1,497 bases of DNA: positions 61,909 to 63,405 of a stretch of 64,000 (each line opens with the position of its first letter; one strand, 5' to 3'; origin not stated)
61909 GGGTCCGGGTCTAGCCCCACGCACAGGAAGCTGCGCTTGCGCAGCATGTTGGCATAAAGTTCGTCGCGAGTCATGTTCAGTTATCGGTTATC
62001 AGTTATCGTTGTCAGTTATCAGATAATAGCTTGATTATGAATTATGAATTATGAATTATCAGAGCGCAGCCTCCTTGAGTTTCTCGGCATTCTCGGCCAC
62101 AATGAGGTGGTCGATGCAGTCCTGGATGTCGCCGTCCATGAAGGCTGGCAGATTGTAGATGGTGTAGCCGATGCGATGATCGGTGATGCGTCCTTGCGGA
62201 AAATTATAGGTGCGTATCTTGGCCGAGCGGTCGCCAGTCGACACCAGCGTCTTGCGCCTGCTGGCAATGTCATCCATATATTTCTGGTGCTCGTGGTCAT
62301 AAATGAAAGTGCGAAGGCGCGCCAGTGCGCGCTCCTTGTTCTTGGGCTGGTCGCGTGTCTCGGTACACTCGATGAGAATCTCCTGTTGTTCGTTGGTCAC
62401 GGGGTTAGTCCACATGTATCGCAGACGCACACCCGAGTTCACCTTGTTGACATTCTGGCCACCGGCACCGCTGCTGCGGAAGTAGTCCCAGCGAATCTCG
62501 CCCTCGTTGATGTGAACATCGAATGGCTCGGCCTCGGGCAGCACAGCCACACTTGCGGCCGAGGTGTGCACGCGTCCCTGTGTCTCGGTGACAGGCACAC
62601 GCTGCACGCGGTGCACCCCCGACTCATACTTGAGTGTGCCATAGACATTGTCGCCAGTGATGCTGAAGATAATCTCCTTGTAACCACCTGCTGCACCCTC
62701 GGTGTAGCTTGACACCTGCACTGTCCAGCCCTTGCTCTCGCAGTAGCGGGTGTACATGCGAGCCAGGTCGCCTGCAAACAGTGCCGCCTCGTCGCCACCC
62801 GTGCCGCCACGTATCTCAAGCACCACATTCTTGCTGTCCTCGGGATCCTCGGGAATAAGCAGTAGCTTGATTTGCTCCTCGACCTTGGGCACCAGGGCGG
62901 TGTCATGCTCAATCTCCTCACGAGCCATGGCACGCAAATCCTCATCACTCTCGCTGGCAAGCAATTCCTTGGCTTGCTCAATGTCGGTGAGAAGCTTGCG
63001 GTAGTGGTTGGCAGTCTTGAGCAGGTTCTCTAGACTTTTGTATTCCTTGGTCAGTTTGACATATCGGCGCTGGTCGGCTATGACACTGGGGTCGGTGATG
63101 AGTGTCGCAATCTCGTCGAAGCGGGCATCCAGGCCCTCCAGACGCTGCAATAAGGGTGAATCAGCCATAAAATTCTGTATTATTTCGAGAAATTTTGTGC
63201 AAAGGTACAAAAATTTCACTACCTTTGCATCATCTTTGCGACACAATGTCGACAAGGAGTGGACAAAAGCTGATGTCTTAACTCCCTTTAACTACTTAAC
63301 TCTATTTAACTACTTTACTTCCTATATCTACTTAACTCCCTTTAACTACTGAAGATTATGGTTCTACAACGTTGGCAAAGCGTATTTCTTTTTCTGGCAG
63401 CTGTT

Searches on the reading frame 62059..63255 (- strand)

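Call 62: search_protein_families(library=pfam, proteins=[window:62059-63255:-], max_evalue=0.0001)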
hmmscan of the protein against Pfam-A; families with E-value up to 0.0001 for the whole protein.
window:62059-63255:- (398 aa): 2 families
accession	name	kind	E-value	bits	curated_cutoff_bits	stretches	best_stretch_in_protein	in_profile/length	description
PF03462.23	PCRF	-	3.3e-75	252.6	24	1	43-236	2-194/194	PCRF domain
PF00472.26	RF-1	-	4.4e-32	110.9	35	1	246-361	4-116/116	RF-1 domain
